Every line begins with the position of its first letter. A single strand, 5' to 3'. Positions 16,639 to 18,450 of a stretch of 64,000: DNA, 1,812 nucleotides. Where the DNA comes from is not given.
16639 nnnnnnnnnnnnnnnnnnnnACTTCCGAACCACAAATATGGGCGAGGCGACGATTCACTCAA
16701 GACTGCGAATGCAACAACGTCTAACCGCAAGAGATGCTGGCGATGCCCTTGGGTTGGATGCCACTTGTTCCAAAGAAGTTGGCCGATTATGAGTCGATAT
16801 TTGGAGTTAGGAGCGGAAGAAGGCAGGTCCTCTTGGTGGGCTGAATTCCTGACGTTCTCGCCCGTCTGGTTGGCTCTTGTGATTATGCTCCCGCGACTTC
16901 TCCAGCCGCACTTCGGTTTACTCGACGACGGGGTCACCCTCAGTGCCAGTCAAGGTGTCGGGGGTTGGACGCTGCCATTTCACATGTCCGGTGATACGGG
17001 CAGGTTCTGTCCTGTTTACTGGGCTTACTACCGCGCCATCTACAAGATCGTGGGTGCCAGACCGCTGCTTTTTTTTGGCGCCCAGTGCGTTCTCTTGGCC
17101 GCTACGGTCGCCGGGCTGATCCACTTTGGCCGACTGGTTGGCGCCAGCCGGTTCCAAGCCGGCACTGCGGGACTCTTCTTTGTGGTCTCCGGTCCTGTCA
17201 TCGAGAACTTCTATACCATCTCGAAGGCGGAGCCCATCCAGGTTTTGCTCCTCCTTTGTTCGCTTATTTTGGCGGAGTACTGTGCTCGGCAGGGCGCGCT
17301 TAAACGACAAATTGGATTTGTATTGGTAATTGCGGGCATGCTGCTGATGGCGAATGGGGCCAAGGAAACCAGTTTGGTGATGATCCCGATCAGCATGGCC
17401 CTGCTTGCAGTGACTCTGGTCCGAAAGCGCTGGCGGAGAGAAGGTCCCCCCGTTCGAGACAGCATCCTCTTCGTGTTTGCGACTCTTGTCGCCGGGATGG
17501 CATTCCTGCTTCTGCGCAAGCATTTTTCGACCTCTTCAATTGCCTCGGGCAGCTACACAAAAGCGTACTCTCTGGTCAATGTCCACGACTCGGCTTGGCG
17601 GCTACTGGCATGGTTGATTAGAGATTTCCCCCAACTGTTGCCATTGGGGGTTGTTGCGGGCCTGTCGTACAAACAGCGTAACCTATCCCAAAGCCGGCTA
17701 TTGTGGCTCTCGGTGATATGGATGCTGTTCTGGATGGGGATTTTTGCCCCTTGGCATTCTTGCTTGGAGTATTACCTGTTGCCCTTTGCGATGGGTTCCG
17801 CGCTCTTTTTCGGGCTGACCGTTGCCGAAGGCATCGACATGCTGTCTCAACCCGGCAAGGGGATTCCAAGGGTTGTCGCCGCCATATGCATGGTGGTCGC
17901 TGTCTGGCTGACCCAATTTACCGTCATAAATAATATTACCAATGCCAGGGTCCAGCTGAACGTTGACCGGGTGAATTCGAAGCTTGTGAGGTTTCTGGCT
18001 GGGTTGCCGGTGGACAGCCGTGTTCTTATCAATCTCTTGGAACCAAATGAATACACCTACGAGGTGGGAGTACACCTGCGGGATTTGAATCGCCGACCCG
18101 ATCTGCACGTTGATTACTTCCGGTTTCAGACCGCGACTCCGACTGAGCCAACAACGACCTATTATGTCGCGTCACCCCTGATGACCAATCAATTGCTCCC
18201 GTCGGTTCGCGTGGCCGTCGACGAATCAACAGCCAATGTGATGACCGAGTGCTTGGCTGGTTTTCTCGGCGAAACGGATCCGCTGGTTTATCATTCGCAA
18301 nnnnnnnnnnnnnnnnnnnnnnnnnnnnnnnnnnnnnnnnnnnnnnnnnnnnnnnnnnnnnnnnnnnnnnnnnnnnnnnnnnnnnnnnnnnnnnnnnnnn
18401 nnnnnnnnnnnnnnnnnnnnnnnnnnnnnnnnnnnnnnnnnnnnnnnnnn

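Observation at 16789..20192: GtrB-like polyprenyl-phosphate sugar synthase paired with a GT-C membrane enzyme carrying C-terminal FG-GAP-like repeats: likely periplasmic glycan modification module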

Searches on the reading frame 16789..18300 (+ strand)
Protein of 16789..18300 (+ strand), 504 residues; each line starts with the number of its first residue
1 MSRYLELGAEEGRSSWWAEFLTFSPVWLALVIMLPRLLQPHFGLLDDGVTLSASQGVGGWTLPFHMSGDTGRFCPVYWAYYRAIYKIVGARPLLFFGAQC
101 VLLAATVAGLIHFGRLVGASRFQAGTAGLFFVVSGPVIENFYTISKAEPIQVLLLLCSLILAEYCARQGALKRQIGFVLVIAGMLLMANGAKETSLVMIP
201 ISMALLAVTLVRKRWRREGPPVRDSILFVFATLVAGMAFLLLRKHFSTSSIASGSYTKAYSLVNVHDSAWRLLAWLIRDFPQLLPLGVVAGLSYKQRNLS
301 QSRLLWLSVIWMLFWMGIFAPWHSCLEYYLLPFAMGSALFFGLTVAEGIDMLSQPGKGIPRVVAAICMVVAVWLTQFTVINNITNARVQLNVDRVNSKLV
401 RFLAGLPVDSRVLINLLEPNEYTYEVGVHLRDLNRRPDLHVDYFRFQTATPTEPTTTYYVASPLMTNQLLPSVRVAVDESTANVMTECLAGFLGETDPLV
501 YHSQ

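Call 5: search_protein_families(library=pfam, proteins=[window:16789-18300:+], max_evalue=10)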
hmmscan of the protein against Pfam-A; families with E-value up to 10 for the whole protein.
window:16789-18300:+ (504 aa): 2 families
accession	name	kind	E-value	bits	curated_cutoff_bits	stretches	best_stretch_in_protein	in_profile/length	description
PF14007.11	YtpI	-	1.1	10.1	29.4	1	155-194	41-80/87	YtpI-like protein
PF24961.1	NfeD_membrane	-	4.3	7.9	26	1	352-382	18-48/119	NfeD integral membrane domain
